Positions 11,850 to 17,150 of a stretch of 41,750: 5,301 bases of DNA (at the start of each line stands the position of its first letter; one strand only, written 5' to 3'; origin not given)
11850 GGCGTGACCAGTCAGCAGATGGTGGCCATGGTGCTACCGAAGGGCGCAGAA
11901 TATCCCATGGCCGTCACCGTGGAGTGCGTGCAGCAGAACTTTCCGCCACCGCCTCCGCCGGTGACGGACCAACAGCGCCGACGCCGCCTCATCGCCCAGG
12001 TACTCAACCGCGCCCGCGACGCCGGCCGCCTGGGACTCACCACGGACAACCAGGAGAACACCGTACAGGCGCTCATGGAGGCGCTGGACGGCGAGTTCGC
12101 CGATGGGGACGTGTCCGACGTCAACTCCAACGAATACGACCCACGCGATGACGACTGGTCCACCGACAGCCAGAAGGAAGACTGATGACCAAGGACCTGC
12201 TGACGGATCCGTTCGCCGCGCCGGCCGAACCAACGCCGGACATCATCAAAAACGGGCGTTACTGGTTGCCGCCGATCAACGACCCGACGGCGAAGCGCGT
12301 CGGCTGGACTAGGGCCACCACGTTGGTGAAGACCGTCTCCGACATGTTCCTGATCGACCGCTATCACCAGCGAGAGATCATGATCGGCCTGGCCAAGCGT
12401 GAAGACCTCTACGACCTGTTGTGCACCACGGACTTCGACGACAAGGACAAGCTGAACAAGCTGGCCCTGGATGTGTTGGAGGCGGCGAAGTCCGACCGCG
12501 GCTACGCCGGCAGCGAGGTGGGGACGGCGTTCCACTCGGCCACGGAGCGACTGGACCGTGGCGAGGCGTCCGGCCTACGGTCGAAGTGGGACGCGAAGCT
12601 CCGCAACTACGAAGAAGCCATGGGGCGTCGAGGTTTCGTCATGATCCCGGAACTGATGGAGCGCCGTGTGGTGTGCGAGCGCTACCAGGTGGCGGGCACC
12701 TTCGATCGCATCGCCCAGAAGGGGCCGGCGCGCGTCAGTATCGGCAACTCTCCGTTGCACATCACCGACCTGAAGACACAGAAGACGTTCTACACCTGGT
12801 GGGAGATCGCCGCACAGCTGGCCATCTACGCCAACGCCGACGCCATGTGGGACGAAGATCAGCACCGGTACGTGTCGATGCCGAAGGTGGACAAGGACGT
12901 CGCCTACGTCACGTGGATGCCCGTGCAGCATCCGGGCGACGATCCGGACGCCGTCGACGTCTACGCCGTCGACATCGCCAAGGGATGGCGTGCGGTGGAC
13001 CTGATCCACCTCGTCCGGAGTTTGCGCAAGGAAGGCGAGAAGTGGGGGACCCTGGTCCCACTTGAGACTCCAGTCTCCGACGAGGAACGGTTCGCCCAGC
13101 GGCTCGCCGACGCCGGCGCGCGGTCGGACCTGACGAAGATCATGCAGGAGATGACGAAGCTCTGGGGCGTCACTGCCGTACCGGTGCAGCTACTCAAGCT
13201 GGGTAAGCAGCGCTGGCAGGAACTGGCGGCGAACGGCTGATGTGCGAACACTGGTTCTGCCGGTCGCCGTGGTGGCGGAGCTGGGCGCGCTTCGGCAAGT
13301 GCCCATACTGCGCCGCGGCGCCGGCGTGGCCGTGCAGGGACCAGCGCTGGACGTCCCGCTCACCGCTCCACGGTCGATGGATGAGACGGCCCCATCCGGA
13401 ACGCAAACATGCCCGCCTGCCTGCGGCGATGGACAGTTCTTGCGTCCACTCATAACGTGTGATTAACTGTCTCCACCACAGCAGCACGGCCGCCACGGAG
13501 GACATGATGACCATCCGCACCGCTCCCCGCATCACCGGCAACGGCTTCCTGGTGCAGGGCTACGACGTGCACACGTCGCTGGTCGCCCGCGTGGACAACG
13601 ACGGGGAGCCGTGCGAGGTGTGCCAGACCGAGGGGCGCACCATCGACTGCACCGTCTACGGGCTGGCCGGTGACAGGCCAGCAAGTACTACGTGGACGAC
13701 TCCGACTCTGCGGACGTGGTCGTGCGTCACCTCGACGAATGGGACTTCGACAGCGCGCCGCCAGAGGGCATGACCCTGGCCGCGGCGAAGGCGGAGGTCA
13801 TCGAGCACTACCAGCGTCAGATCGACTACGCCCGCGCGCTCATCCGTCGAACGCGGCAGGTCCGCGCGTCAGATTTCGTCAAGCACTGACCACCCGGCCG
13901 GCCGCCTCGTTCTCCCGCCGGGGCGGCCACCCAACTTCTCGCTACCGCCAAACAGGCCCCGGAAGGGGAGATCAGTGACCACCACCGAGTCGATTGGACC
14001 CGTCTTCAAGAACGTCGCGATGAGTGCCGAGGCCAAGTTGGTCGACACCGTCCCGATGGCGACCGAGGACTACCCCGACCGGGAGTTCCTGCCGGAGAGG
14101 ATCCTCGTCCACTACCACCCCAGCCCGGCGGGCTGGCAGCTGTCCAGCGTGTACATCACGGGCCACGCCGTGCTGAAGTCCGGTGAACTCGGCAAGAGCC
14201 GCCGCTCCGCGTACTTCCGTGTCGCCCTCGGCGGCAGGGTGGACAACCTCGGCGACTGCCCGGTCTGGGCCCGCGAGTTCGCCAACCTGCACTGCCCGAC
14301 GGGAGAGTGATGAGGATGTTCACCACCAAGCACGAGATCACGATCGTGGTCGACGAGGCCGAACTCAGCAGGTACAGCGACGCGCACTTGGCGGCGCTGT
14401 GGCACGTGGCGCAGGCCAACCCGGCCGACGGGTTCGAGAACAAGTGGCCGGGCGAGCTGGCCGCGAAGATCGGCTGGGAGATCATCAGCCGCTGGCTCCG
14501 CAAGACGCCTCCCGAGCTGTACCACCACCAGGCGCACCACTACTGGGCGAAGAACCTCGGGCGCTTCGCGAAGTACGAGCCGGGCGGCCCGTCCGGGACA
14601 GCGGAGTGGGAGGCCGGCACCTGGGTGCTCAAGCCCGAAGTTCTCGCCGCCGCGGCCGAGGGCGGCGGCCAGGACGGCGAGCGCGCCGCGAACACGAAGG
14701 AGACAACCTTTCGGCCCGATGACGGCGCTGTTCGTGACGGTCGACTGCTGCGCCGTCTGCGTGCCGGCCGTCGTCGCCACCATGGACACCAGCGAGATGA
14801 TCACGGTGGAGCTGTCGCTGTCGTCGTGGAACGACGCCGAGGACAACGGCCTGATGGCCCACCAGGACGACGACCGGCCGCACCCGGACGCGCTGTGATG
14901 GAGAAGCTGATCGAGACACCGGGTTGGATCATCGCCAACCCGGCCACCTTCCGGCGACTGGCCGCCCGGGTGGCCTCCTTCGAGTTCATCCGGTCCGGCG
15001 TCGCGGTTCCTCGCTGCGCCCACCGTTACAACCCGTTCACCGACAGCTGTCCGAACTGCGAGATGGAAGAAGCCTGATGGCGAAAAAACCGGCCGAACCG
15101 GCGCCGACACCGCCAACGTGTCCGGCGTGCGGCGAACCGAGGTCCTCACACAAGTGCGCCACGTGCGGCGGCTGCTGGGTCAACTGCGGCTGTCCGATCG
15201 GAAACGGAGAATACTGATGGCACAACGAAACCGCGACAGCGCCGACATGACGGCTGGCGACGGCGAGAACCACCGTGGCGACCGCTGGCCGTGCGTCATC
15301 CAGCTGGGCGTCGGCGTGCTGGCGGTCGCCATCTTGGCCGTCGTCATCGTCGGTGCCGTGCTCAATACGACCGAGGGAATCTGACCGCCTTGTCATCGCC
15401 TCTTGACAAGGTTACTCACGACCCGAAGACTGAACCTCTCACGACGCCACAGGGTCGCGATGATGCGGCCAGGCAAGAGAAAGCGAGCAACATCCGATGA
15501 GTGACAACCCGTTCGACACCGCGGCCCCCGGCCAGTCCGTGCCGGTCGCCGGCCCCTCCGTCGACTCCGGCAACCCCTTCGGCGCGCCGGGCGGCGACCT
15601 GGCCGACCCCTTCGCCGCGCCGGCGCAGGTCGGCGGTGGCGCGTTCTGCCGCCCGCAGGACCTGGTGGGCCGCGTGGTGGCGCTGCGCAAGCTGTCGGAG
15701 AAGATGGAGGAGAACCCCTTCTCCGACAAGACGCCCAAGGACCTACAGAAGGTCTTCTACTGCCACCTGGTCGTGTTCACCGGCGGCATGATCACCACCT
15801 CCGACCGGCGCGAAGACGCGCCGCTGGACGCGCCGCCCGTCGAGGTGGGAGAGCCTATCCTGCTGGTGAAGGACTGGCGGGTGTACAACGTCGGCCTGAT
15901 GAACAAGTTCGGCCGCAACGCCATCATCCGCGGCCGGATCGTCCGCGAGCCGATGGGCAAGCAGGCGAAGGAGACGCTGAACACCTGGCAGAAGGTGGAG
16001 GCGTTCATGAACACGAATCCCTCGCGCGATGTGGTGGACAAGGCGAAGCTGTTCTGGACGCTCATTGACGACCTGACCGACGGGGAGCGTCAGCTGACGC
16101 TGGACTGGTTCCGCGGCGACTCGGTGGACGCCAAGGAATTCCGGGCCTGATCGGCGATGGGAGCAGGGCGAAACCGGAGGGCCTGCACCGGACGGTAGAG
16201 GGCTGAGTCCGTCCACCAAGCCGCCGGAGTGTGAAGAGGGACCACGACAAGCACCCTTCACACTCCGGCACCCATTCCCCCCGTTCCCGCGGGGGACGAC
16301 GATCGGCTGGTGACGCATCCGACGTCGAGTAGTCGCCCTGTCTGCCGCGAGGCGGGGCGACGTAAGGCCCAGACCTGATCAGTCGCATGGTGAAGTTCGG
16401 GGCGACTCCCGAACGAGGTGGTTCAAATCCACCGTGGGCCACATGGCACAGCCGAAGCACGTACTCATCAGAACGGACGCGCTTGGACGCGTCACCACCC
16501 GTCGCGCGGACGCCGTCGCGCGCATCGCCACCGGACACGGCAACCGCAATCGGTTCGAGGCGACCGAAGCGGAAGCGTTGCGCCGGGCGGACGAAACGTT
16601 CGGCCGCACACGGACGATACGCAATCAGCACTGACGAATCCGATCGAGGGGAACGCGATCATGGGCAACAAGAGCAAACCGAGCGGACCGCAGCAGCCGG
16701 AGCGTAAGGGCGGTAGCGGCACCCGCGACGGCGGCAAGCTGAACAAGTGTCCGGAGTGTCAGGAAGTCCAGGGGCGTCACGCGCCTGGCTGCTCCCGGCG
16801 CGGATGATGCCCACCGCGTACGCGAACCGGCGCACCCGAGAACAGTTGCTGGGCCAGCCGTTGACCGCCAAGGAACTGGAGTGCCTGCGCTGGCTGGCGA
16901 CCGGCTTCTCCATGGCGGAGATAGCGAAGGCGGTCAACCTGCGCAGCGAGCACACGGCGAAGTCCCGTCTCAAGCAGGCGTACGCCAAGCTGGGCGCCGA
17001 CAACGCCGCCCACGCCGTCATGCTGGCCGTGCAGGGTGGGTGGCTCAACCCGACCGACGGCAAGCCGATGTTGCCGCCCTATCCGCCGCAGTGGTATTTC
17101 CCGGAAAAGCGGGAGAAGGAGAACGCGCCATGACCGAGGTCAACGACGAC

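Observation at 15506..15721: Recurrent (D/N)PF(A)AP short linear motif shared by six replication/recombination-arm proteins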

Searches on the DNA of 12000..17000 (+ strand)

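Call 3: search_dna_similar(query=window:12000-17000:+, collection=phages, mode=near, max_rows=30)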
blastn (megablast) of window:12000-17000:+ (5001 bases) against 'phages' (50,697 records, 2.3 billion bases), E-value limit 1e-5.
No match.
